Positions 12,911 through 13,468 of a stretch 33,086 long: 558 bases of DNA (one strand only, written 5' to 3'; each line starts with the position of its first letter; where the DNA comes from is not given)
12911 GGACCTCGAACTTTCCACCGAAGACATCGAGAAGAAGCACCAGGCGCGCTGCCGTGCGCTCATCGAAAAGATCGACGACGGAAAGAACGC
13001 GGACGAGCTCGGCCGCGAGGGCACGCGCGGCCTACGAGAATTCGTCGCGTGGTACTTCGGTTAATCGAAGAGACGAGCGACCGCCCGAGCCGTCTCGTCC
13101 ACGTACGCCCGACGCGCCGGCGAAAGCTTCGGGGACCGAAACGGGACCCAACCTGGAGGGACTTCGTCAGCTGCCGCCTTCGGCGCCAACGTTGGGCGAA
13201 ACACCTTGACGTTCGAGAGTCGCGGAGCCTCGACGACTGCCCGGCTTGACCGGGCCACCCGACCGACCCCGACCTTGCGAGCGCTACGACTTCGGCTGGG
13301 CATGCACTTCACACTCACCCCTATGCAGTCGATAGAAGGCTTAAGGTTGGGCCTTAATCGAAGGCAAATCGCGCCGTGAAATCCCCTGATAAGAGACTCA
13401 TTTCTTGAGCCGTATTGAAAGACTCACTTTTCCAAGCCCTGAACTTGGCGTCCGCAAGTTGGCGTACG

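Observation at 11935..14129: Three copies of a conserved small-ORF 3' end (…RR(F/Y)V(N/D)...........*), each convergent on the 3' end of a plus-strand toxin-like or hypothetical gene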

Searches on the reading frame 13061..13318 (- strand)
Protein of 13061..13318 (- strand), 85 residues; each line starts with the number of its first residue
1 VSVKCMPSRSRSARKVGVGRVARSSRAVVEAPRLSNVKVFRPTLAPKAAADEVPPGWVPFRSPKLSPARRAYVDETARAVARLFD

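Call 8: search_protein_families(library=pfam, proteins=[window:13061-13318:-], max_evalue=0.01)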
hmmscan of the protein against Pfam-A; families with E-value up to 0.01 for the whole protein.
window:13061-13318:- (85 aa): 0 families

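Call 11: find_homologous_proteins(query=window:13061-13318:-, region=46-85, max_evalue=1)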
Query window:13061-13318:-, residues 46-85: no candidate shares three 5-residue words with the query. No homologue found.

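Call 60: search_protein_families(library=ncbifam, proteins=[window:13064-13303:-], max_evalue=1)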
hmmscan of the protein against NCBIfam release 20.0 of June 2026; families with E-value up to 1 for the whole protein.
window:13064-13303:- (80 aa): 0 families

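Call 61: search_protein_families(library=padloc, proteins=[window:13064-13303:-], max_evalue=1)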
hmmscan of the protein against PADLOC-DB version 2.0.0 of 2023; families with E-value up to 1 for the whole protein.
window:13064-13303:- (80 aa): 0 families
